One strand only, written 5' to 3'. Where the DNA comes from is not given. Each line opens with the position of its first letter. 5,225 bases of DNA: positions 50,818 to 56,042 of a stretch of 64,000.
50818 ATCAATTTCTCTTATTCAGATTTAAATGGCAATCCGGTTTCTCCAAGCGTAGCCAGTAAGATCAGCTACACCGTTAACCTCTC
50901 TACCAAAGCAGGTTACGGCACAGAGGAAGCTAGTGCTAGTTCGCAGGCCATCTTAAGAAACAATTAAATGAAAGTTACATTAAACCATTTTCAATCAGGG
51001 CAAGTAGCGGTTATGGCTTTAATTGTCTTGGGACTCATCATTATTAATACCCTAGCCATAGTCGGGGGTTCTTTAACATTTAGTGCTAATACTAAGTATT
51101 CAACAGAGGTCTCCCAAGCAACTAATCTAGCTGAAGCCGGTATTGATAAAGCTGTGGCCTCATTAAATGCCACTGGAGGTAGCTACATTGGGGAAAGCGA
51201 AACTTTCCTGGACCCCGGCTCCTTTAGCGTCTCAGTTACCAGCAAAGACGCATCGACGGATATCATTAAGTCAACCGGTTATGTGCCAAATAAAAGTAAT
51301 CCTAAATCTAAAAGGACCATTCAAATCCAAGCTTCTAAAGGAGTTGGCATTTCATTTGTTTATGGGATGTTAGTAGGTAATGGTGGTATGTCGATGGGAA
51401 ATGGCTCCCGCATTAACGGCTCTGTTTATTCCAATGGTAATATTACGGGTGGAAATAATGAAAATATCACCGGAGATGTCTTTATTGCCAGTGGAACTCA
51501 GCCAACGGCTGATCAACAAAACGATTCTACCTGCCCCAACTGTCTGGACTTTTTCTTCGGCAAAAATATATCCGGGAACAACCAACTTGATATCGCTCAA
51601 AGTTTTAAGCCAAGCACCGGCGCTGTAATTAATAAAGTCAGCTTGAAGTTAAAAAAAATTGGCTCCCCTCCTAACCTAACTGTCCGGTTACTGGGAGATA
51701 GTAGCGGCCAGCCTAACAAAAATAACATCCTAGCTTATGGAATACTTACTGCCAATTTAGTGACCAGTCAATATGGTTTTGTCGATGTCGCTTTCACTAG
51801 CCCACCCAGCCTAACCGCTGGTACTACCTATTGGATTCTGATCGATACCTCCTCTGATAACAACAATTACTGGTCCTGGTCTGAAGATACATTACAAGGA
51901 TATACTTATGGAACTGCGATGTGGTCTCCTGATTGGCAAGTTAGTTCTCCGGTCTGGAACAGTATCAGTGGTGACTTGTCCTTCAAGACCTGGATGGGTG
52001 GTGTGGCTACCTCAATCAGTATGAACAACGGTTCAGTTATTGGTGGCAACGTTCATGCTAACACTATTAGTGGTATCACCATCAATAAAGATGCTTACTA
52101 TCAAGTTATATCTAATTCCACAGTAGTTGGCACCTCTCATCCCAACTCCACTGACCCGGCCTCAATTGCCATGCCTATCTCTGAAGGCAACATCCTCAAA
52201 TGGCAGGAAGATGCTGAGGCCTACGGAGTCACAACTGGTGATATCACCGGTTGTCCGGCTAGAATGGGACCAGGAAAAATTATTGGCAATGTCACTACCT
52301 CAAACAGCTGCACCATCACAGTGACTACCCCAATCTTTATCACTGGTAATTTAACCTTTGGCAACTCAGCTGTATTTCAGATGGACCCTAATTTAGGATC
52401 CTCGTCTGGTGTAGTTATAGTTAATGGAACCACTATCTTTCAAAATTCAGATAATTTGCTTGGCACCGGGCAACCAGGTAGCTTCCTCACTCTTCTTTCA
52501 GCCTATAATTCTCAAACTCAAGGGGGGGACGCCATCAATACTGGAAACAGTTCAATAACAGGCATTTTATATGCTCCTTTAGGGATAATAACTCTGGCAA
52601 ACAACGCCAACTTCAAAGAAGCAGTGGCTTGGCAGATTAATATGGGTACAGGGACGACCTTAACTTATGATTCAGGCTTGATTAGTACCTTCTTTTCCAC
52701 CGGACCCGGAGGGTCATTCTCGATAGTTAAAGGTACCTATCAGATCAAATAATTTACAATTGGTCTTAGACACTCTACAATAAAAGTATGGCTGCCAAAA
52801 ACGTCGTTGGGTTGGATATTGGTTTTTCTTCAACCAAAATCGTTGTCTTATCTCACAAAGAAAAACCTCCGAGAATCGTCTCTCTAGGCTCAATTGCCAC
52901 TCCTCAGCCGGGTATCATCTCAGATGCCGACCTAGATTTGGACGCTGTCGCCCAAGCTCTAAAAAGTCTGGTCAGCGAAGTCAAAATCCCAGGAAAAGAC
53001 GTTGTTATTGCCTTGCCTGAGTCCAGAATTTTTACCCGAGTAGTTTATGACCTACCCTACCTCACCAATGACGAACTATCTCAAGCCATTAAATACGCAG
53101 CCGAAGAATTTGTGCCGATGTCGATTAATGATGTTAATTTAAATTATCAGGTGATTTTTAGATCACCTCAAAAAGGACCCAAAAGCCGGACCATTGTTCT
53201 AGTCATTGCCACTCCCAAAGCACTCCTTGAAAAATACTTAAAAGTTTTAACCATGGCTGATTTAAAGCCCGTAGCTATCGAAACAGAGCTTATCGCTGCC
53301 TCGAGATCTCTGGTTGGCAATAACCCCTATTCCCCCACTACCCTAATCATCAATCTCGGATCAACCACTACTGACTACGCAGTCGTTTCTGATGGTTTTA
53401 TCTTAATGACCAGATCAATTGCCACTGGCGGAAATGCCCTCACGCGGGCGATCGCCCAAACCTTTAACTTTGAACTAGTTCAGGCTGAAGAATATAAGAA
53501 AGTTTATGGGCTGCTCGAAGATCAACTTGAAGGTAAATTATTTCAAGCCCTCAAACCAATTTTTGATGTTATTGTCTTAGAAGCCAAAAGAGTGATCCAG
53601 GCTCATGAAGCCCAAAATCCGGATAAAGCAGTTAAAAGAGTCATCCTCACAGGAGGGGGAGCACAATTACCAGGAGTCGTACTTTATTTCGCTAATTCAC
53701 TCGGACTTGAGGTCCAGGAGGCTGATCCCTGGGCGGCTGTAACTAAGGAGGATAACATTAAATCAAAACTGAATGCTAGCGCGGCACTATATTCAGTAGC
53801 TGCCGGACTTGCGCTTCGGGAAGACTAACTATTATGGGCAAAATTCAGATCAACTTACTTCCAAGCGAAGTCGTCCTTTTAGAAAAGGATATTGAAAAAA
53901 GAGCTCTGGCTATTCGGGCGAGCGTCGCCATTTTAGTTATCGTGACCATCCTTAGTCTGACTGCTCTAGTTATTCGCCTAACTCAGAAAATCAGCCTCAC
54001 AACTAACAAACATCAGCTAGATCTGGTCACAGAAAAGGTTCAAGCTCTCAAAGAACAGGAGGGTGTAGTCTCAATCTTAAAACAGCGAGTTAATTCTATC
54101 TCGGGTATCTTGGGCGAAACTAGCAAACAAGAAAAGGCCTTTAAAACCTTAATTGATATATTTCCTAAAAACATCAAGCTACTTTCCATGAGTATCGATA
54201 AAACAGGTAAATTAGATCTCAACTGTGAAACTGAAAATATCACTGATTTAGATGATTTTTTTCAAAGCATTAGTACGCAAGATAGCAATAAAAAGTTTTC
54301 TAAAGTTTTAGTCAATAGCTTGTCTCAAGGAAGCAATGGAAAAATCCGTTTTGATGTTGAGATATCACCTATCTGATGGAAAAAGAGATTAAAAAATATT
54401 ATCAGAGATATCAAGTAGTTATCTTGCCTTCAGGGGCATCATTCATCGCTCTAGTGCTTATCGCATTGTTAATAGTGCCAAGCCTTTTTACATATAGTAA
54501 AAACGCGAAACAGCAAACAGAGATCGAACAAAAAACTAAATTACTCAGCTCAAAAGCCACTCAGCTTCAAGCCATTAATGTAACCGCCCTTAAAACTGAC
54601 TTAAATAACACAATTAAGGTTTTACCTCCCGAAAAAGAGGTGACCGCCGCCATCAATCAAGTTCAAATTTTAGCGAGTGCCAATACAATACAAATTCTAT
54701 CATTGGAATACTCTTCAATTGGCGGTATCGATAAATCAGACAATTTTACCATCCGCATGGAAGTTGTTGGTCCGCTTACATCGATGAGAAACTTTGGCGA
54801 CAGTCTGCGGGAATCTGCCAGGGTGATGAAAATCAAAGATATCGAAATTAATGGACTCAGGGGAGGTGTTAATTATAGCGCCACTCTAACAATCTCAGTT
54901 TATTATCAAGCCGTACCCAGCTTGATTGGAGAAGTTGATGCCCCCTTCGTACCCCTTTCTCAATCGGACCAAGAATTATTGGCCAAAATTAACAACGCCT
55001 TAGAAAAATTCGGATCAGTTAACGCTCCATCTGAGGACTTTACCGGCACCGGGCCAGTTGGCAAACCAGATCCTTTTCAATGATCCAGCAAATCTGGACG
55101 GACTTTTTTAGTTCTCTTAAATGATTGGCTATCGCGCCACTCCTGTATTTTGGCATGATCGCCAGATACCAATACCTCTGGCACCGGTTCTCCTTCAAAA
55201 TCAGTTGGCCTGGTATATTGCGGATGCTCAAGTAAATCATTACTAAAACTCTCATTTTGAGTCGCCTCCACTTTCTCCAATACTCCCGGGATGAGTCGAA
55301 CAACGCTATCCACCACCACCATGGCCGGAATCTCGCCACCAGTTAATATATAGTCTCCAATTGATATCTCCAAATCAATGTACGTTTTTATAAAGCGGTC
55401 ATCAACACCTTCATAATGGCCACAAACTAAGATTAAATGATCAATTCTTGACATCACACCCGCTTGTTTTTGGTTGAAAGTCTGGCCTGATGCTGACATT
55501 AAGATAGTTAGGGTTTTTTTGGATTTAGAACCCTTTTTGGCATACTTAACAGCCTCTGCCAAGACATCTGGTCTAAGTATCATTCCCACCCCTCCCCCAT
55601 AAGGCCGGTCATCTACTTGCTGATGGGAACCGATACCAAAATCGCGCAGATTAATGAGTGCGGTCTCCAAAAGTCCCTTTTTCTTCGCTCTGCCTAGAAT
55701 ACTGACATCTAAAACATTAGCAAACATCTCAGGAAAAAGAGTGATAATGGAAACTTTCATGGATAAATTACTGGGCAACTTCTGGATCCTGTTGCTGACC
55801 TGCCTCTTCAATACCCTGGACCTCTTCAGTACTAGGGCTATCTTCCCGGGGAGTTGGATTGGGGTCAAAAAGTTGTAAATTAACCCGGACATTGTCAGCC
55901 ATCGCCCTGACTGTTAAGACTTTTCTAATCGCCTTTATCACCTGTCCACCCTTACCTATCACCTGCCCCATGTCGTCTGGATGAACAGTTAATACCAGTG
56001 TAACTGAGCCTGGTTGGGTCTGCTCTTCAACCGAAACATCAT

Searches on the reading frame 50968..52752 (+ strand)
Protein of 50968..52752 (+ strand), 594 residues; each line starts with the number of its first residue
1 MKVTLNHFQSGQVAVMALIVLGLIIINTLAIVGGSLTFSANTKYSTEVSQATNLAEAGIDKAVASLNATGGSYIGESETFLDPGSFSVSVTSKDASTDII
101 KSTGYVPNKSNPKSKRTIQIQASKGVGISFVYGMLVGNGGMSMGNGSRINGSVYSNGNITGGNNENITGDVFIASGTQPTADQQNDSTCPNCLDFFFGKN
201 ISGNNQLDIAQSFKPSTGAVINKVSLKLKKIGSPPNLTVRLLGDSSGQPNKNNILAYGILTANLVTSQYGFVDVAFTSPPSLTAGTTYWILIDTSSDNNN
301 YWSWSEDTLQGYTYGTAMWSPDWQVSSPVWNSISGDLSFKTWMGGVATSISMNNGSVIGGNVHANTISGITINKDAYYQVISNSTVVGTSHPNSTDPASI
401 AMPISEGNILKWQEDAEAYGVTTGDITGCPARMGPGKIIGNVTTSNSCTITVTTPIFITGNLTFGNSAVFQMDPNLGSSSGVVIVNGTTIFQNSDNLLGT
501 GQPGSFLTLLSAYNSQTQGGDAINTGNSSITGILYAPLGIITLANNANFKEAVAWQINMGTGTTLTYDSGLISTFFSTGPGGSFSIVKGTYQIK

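Call 8: search_protein_families(library=pfam, max_evalue=0.01, proteins=[window:50968-52752:+])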
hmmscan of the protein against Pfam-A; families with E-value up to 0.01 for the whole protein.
window:50968-52752:+ (594 aa): 1 family
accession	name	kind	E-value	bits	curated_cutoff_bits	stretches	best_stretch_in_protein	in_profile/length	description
PF23981.1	DUF7305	-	0.0013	19.1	27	1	457-571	75-182/185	Domain of unknown function (DUF7305)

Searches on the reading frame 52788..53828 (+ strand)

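Call 8: search_protein_families(library=pfam, max_evalue=0.01, proteins=[window:52788-53828:+])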
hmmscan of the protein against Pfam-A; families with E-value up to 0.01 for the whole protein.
window:52788-53828:+ (346 aa): 6 families
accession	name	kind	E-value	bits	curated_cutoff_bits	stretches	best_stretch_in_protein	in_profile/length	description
PF11104.14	PilM_2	-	3.9e-49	167.9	27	1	8-345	1-339/340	Type IV pilus assembly protein PilM;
PF14450.12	FtsA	-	5.9e-15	56.2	31.8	1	187-327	2-120/127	Cell division protein FtsA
PF06723.19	MreB_Mbl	-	7.2e-11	41.9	27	2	183-224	145-186/327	MreB/Mbl protein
PF25216.1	Volactin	-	6.9e-05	22.9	35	1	182-305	165-291/321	Volactin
PF21522.3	MreB-like_C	-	0.00061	20.8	27.8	1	187-294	1-116/123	Archaeal actin homologue MreB-like, C-terminal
PF00022.25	Actin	-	0.0085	15.2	27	0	182-229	141-190/410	Actin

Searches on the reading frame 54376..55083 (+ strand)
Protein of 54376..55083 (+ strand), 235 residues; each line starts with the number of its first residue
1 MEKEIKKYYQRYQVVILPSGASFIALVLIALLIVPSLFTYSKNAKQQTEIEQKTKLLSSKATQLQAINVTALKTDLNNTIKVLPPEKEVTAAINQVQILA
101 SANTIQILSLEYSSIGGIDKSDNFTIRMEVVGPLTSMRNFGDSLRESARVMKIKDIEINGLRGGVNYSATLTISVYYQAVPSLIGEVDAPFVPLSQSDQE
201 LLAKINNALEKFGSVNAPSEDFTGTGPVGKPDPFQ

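Call 8: search_protein_families(library=pfam, max_evalue=0.01, proteins=[window:54376-55083:+])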
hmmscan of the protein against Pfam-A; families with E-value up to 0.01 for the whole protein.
window:54376-55083:+ (235 aa): 1 family
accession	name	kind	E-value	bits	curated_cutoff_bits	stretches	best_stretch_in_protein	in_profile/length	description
PF04350.18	PilO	-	3.5e-09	37.4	22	1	42-173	3-134/145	Pilus assembly protein, PilO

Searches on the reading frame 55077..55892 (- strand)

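Call 8: search_protein_families(library=pfam, max_evalue=0.01, proteins=[window:55077-55892:-])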
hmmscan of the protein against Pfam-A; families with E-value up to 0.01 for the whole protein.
window:55077-55892:- (271 aa): 1 family
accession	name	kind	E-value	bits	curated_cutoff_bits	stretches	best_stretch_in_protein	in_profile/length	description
PF01746.26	tRNA_m1G_MT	-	2.1e-60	204.3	27.3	1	67-266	2-195/195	tRNA (Guanine-1)-methyltransferase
